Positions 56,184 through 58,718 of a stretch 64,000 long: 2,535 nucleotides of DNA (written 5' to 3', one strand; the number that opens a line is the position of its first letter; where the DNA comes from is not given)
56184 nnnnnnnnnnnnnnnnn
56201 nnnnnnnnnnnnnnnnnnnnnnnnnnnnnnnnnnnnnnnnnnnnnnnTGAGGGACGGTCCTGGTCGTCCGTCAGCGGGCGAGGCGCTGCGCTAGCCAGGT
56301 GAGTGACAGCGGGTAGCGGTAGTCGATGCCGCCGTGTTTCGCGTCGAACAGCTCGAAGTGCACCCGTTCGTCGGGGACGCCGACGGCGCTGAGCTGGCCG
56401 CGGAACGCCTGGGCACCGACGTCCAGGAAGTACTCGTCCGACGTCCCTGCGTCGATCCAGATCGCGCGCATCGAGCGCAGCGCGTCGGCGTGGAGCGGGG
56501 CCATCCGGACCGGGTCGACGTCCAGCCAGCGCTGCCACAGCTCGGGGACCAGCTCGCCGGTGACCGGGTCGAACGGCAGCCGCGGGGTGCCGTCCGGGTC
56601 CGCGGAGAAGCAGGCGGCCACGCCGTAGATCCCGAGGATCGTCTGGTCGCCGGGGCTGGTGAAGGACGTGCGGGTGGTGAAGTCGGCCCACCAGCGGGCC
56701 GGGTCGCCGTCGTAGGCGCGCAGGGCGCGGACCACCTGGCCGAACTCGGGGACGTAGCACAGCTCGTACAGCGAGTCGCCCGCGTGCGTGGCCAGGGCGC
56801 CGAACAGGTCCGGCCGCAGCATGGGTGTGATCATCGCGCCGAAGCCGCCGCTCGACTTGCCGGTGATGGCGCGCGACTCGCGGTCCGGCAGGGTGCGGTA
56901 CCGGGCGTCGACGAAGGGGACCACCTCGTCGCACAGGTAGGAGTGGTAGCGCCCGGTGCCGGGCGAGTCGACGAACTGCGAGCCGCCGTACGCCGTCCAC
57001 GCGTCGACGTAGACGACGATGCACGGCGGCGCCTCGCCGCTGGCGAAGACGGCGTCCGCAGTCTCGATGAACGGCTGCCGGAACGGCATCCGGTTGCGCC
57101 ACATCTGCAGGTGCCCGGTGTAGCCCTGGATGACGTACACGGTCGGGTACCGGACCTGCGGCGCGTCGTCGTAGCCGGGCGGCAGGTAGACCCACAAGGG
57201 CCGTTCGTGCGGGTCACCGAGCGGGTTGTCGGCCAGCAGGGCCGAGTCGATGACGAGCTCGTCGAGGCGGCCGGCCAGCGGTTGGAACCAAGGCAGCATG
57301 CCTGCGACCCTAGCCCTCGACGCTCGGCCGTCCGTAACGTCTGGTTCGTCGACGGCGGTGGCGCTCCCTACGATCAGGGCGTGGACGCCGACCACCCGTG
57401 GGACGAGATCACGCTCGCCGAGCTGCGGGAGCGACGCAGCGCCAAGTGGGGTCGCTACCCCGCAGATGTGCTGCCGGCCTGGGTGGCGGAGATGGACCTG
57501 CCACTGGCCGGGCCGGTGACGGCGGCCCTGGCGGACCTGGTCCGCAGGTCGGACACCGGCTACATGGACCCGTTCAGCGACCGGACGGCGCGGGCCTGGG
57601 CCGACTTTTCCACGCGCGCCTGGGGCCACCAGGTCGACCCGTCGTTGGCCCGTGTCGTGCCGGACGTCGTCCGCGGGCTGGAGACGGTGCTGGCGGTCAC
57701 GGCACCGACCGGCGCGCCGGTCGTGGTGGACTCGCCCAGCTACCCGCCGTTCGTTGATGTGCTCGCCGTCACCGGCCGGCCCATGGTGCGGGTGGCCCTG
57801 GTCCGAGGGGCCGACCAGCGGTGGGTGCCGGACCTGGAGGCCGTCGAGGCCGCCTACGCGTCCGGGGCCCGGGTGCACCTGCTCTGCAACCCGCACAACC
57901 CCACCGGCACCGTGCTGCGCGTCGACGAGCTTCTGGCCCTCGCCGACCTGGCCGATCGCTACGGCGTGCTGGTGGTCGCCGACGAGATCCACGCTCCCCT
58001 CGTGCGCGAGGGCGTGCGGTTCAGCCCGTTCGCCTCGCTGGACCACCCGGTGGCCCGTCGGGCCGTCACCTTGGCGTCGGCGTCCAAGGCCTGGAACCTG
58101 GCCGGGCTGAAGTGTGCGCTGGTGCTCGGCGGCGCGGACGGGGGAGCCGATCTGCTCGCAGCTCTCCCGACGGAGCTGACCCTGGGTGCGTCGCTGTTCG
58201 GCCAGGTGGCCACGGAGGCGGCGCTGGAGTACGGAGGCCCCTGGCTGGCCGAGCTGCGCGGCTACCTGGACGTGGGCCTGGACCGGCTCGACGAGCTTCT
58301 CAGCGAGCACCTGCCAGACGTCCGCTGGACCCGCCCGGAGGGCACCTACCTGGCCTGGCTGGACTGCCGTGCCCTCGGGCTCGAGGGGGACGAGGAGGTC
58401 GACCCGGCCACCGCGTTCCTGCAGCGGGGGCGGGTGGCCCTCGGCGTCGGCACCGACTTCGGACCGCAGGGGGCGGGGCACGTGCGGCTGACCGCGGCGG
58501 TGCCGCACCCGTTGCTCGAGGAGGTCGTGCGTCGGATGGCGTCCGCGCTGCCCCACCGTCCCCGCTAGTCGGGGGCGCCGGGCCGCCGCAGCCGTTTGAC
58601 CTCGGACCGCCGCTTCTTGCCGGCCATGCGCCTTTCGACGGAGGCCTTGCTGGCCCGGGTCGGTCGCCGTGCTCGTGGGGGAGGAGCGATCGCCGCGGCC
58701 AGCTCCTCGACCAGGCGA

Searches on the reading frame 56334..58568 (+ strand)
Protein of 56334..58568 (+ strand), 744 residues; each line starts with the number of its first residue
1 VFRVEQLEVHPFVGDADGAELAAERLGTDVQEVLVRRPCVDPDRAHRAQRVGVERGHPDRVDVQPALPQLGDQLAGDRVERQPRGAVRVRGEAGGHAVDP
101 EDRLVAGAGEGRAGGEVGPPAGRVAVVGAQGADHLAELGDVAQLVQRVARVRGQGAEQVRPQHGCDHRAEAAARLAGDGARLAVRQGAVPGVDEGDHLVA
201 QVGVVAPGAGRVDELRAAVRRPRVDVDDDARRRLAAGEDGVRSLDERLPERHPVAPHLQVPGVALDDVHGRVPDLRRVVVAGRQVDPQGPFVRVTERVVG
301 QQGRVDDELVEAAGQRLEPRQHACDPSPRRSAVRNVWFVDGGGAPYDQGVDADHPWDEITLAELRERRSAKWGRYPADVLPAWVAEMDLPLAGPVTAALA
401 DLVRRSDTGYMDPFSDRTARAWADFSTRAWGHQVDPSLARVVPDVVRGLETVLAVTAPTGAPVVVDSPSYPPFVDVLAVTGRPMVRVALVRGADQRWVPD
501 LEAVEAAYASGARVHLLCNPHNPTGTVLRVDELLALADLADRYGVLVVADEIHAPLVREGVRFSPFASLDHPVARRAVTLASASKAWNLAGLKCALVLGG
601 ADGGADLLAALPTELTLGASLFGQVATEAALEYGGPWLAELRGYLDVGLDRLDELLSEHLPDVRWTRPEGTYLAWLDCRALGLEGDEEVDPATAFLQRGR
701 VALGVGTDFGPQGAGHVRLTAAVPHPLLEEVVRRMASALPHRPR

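Call 73: search_protein_families(library=pfam, proteins=[window:56334-58568:+], max_evalue=0.00001)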
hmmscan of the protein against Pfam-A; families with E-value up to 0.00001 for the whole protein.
window:56334-58568:+ (744 aa): 1 family
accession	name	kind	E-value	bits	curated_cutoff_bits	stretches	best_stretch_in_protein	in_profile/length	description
PF00155.27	Aminotran_1_2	-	3.6e-33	115.7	19.7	1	402-734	30-360/361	Aminotransferase class I and II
